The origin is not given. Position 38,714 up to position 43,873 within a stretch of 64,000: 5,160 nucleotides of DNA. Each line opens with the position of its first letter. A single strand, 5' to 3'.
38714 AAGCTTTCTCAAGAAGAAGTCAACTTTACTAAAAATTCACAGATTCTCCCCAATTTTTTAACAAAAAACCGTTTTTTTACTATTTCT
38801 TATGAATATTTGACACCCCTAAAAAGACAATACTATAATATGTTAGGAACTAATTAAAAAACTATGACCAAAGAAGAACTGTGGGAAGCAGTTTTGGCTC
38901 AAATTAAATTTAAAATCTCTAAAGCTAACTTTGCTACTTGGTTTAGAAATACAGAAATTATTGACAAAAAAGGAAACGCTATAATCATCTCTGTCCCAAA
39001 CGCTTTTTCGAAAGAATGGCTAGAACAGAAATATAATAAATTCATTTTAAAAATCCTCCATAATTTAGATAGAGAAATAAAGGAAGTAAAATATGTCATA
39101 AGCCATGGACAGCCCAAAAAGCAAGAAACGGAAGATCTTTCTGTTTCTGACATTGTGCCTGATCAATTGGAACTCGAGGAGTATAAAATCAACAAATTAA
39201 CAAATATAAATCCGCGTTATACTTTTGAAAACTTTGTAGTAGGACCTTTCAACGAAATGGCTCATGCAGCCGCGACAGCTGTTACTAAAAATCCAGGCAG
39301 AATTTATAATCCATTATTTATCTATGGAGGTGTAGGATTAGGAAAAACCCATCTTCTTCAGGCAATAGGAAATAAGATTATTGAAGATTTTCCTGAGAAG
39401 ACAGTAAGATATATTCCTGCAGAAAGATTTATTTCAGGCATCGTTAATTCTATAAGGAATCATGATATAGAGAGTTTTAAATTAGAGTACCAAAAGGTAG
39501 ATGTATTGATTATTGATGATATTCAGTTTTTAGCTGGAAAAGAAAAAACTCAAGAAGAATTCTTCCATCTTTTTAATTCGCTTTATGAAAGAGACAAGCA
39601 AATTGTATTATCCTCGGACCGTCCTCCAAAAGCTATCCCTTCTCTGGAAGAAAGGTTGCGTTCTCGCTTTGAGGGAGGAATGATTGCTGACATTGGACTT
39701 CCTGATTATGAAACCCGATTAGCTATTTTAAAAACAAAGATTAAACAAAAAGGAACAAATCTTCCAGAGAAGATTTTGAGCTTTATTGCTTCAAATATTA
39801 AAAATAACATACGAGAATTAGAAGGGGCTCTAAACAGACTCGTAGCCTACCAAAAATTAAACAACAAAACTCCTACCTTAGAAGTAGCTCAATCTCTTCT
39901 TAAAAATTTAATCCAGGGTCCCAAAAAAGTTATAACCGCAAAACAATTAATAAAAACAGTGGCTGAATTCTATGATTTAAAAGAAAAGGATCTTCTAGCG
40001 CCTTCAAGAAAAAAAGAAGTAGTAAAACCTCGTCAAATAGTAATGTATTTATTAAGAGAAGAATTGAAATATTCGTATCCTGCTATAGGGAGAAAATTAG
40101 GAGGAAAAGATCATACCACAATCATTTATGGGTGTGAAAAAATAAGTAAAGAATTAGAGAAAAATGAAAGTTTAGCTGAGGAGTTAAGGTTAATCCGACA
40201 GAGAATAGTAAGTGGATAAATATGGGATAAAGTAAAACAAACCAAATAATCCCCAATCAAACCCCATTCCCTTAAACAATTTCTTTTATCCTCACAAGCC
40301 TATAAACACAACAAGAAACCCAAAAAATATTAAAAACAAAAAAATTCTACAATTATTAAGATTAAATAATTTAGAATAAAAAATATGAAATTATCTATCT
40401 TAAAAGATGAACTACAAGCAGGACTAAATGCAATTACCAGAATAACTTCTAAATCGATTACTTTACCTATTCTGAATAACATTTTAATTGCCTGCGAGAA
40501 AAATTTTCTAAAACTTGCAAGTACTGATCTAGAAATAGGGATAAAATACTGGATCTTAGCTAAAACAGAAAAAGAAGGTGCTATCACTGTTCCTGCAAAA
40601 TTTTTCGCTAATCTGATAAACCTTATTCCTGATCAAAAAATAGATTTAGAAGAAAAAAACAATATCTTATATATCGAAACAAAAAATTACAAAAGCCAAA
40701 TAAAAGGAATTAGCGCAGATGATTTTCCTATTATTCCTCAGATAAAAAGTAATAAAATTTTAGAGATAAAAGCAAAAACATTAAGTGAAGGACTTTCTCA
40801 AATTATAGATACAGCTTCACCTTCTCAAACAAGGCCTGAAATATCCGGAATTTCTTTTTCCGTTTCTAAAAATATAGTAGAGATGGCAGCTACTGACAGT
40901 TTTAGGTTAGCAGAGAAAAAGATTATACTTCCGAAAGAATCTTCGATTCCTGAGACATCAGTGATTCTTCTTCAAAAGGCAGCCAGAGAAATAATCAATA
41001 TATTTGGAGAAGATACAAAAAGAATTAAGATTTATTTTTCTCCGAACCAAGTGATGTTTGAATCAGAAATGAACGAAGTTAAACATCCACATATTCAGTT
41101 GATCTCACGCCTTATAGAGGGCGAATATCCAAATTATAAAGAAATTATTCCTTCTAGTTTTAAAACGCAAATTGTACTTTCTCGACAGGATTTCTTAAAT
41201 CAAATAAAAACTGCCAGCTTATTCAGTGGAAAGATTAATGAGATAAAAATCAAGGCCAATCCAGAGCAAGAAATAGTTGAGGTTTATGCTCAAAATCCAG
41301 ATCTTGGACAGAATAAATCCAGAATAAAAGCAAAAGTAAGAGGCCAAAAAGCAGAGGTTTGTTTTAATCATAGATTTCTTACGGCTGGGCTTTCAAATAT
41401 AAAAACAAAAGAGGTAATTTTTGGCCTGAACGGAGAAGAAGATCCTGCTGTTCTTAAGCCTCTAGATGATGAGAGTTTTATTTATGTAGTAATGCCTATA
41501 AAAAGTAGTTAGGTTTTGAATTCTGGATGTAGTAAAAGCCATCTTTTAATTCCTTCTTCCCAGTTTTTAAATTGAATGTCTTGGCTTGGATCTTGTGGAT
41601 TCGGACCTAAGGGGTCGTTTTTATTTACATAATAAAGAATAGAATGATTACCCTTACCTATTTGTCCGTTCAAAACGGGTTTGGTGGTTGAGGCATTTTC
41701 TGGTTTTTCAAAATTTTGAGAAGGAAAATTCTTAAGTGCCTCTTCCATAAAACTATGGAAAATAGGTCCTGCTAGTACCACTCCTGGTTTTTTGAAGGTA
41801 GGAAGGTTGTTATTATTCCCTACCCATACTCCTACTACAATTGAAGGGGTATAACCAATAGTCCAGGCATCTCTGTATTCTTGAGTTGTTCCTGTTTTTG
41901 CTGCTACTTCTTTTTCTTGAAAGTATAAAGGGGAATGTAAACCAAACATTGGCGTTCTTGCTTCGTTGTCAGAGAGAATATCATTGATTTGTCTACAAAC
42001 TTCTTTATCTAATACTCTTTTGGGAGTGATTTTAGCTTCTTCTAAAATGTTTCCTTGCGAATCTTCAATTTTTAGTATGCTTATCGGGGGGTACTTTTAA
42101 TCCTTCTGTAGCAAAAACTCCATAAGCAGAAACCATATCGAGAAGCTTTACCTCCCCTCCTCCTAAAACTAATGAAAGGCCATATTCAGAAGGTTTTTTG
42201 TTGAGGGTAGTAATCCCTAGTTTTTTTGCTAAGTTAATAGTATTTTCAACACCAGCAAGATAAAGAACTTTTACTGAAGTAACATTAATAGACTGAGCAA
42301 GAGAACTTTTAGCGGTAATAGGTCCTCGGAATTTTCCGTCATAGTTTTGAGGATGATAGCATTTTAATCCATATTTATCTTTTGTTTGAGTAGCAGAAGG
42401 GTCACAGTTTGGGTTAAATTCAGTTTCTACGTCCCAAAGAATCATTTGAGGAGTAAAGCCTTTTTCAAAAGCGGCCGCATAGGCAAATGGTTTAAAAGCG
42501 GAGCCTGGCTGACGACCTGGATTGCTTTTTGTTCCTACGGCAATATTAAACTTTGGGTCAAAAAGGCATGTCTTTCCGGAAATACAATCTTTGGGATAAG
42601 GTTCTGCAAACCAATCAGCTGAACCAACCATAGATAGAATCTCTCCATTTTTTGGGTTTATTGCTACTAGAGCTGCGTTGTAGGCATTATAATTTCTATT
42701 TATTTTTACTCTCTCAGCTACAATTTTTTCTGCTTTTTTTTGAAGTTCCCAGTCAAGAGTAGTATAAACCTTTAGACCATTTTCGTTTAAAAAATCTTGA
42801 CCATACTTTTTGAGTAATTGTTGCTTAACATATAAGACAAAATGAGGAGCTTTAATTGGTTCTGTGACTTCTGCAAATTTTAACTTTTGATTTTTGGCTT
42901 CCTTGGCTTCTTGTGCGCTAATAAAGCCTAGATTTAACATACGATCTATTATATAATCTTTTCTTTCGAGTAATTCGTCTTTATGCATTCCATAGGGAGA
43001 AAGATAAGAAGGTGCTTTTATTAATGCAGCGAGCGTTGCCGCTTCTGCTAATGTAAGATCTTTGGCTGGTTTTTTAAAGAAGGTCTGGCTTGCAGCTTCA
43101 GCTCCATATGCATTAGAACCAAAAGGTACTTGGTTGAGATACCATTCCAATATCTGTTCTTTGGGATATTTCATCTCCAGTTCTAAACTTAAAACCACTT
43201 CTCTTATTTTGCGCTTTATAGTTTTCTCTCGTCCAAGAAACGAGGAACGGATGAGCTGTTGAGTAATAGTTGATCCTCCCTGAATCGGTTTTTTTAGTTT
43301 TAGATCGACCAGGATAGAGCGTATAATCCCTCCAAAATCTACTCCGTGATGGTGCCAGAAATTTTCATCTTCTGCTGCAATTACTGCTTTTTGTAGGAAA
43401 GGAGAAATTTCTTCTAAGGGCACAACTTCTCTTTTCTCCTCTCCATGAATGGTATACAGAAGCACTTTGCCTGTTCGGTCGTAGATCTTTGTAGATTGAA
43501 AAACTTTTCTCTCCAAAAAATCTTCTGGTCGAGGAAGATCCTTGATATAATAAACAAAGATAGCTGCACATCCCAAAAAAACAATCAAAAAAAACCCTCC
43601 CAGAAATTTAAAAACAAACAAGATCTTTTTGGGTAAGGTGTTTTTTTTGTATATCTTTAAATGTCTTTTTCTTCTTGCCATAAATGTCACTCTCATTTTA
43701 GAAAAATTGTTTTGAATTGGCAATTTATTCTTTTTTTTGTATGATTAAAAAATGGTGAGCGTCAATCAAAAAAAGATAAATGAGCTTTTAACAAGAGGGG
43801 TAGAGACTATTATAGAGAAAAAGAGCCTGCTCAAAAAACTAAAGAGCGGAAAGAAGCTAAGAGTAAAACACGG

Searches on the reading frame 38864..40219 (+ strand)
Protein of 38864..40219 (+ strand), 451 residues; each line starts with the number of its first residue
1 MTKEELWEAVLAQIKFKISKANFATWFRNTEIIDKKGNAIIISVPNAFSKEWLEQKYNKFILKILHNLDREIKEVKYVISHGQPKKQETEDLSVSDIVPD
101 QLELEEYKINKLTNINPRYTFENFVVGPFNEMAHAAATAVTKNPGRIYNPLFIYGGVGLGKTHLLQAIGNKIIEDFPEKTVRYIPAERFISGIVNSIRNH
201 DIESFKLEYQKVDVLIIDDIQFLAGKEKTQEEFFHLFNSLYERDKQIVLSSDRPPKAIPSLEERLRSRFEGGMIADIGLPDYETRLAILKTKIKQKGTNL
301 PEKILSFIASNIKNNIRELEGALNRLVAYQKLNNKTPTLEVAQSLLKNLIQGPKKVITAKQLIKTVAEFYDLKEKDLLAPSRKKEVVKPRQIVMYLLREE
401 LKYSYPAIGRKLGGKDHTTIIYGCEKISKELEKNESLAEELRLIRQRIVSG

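Call 76: search_protein_families(library=pfam, proteins=[window:38864-40219:+], max_evalue=0.0001)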
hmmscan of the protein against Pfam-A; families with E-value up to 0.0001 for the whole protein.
window:38864-40219:+ (451 aa): 5 families
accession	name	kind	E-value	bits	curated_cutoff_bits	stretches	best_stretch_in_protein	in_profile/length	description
PF00308.24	Bac_DnaA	-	1.9e-71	239.9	23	1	116-275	2-161/162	Bacterial DnaA ATPAse domain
PF08299.17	Bac_DnaA_C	-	5.7e-26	90.8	31.5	1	361-427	3-69/69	Bacterial dnaA protein helix-turn-helix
PF11638.13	DnaA_N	-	6.6e-15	55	24.6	1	4-66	1-64/65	DnaA N-terminal domain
PF01695.23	IstB_IS21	-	3.7e-09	36.9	24.1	1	152-253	96-194/238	IstB-like ATP binding protein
PF03969.22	AFG1_ATPase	-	4.7e-05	22.9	27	0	144-199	57-108/361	AFG1-like ATPase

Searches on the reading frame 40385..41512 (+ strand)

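Call 76: search_protein_families(library=pfam, proteins=[window:40385-41512:+], max_evalue=0.0001)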
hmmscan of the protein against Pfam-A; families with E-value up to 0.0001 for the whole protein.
window:40385-41512:+ (375 aa): 3 families
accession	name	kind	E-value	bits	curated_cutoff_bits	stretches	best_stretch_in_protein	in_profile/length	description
PF02767.21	DNA_pol3_beta_2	-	2e-22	80.1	27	1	128-250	2-116/116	DNA polymerase III beta subunit, central domain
PF02768.20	DNA_pol3_beta_3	-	1e-20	74.2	27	1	252-372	1-120/121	DNA polymerase III beta subunit, C-terminal domain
PF00712.24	DNA_pol3_beta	-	5.1e-20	72.3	24.4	1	1-118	1-120/120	DNA polymerase III beta subunit, N-terminal domain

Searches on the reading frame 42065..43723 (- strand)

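Call 76: search_protein_families(library=pfam, proteins=[window:42065-43723:-], max_evalue=0.0001)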
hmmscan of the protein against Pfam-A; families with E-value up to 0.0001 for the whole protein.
window:42065-43723:- (552 aa): 2 families
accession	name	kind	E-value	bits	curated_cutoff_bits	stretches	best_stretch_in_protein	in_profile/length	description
PF00912.28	Transgly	-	3.4e-61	206.2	27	1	89-262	5-177/178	Transglycosylase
PF00905.27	Transpeptidase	-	1.3e-09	38.1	22.1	1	351-506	2-130/299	Penicillin binding protein transpeptidase domain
